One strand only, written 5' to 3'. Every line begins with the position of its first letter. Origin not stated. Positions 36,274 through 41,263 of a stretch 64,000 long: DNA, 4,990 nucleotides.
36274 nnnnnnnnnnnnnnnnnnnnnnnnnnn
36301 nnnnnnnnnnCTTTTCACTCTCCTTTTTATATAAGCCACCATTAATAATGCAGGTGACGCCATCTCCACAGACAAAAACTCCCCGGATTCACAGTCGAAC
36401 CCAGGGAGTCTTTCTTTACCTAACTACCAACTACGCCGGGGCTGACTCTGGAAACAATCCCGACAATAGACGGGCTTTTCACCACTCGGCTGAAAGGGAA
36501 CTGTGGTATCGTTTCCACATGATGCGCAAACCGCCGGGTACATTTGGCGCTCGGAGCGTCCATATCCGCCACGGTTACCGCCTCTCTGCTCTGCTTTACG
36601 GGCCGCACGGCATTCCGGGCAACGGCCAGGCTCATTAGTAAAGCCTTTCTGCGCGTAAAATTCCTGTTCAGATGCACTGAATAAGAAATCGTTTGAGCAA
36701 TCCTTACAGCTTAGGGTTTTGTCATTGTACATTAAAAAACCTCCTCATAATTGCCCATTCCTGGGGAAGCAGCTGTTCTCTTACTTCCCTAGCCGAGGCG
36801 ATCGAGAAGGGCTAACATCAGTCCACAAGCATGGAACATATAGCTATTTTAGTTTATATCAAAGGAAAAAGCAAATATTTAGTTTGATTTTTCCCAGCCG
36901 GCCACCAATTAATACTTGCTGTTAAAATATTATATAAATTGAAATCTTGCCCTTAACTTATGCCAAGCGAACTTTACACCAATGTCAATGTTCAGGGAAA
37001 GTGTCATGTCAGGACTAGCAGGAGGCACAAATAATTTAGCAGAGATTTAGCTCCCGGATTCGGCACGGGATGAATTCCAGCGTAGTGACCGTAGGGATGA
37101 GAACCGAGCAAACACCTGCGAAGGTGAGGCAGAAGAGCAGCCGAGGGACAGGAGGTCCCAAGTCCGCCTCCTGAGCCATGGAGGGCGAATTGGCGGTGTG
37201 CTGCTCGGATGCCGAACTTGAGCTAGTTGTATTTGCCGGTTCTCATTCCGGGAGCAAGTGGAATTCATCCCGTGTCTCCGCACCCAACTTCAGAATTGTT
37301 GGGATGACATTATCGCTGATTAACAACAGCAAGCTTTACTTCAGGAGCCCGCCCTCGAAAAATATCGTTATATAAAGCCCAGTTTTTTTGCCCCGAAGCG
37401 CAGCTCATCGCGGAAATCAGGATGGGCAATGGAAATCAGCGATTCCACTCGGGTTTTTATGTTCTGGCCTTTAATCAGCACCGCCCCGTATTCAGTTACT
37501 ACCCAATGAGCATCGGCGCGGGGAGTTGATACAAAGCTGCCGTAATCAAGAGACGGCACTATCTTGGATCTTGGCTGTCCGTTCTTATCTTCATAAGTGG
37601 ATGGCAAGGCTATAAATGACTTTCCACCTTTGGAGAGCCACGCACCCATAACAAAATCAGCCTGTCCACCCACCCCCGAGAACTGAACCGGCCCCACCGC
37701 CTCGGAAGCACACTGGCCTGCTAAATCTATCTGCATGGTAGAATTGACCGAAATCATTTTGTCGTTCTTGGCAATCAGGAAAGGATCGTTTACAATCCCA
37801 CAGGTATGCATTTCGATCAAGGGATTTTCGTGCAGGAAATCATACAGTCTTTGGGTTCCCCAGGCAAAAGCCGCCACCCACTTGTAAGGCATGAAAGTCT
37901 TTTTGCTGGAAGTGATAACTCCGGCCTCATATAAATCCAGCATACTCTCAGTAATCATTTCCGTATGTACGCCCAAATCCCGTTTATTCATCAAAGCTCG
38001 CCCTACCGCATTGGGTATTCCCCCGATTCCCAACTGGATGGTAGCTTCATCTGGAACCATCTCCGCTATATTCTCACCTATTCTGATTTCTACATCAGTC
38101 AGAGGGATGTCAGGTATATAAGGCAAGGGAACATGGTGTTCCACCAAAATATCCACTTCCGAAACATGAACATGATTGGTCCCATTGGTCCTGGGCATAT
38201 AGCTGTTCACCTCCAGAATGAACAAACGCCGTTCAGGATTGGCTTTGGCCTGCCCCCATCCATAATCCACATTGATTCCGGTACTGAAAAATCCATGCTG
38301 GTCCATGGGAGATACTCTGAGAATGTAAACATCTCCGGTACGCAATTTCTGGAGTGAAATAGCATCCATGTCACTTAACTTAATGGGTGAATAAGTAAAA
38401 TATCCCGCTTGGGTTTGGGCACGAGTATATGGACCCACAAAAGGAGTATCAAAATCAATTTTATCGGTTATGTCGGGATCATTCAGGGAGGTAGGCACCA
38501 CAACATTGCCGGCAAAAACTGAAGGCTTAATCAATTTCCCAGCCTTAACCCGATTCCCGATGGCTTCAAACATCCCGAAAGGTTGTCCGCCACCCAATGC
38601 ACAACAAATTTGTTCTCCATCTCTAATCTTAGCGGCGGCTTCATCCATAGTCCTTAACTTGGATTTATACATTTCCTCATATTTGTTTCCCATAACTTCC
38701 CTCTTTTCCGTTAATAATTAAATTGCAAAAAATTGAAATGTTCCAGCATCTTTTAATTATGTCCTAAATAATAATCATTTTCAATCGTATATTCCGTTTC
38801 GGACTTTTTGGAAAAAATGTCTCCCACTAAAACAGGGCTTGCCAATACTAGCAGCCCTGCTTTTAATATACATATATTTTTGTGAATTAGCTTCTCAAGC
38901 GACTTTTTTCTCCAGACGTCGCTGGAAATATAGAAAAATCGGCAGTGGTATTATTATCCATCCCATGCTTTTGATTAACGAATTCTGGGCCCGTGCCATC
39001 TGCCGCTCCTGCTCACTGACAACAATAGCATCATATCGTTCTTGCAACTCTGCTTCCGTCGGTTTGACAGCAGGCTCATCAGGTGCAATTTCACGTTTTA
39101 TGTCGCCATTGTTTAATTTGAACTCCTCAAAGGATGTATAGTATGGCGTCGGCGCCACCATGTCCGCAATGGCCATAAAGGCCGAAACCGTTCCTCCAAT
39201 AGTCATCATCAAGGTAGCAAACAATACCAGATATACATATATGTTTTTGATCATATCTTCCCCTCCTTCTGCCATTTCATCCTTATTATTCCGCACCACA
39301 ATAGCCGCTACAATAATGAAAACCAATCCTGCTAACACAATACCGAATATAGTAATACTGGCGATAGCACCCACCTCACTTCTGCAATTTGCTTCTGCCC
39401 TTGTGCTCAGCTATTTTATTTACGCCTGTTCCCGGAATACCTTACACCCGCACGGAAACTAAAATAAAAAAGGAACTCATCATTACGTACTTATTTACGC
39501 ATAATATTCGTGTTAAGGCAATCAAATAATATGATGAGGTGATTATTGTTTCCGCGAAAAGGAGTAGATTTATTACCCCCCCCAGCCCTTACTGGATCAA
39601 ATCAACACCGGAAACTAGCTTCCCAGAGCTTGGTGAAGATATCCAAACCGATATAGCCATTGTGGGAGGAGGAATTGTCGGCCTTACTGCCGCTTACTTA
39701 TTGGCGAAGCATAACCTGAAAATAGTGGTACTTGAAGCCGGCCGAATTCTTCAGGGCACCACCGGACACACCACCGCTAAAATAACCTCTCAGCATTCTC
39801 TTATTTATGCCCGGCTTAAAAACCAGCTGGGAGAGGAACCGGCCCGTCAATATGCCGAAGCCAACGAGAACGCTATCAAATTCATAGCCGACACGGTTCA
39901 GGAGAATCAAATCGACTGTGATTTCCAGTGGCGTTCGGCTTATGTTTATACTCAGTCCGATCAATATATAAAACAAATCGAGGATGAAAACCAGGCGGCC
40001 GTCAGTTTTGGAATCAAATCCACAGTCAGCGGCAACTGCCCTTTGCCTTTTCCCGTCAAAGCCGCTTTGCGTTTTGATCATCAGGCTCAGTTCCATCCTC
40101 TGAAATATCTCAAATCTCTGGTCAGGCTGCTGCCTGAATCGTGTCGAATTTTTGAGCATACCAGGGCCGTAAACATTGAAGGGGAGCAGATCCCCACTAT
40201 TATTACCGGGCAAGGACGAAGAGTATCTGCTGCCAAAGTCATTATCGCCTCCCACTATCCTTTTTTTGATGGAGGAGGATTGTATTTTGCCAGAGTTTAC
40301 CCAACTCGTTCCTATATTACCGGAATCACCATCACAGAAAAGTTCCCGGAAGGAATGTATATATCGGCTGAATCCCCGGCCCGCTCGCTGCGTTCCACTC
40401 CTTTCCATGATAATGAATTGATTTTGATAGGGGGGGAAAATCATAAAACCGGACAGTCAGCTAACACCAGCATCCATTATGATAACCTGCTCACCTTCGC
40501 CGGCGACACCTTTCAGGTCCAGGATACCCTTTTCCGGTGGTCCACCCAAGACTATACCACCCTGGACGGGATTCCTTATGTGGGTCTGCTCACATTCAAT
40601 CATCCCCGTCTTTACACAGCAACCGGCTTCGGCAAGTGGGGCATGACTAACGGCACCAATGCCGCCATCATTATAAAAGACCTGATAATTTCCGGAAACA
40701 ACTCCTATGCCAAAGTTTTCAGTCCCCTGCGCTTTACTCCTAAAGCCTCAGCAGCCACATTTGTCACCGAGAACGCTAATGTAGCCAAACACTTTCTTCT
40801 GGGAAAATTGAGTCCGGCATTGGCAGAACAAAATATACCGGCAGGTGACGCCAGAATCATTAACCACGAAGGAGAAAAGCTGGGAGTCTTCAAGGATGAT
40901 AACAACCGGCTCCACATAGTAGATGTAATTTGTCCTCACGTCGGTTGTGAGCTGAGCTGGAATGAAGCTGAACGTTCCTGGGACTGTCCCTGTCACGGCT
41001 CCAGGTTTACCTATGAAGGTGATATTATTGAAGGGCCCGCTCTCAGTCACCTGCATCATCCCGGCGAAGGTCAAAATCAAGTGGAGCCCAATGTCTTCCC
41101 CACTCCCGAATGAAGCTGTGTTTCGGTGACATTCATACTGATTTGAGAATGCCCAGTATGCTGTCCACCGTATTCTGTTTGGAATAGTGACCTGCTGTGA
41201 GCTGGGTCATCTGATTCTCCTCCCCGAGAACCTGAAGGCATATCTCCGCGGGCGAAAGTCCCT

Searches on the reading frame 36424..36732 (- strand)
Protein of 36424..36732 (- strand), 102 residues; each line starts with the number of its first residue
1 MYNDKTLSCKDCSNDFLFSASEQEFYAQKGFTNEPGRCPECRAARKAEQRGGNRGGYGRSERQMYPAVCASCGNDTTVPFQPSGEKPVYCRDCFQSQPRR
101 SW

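Call 12: search_protein_families(library=pfam, proteins=[window:36424-36732:-])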
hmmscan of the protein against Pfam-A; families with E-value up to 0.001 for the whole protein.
window:36424-36732:- (102 aa): 2 families
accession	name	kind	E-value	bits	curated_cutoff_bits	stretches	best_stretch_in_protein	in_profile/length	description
PF13451.12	zf_Tbcl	-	4.6e-22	78.2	24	1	4-49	2-47/48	Probable treble clef domain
PF23477.1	zf_Tbcl_2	-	9.5e-20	70.5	27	1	62-97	1-36/37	Probable treble clef zinc finger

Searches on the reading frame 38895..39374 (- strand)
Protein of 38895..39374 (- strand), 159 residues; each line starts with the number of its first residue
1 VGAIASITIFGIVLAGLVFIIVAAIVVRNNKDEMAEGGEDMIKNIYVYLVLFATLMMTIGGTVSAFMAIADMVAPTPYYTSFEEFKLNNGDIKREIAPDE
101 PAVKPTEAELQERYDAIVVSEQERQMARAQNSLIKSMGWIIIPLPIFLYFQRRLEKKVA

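Call 12: search_protein_families(library=pfam, proteins=[window:38895-39374:-])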
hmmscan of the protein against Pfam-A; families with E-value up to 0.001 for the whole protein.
window:38895-39374:- (159 aa): 1 family
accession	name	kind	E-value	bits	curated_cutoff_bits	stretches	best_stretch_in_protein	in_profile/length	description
PF18920.5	DUF5671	-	1e-05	25.9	28.4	0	45-77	2-34/132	Domain of unknown function (DUF5671)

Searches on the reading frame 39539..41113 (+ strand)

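Call 12: search_protein_families(library=pfam, proteins=[window:39539-41113:+])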
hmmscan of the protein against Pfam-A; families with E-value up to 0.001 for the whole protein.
window:39539-41113:+ (524 aa): 8 families
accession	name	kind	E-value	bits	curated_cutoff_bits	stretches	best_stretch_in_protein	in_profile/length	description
PF01266.30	DAO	-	1.2e-42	147.2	27.9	1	38-381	1-352/353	FAD dependent oxidoreductase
PF00355.32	Rieske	-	2.9e-13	50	20.3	1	426-505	4-84/88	Rieske [2Fe-2S] domain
PF13450.12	NAD_binding_8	-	5.5e-08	33.4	21.9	1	41-71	1-31/68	NAD(P)-binding Rossmann-like domain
PF01946.23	Thi4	-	6.4e-08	32.6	26.2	1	25-68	6-50/235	Thi4 family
PF01494.25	FAD_binding_3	-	6.6e-05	22.7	22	1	37-141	2-101/349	FAD binding domain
PF07992.20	Pyr_redox_2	-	9.4e-05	22.4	26.1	1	38-82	2-188/291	Pyridine nucleotide-disulphide oxidoreductase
PF00890.30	FAD_binding_2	-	0.00011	22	20.4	1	38-75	1-38/414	FAD binding domain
PF13738.12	Pyr_redox_3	-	0.00087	19.1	30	0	41-72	2-34/305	Pyridine nucleotide-disulphide oxidoreductase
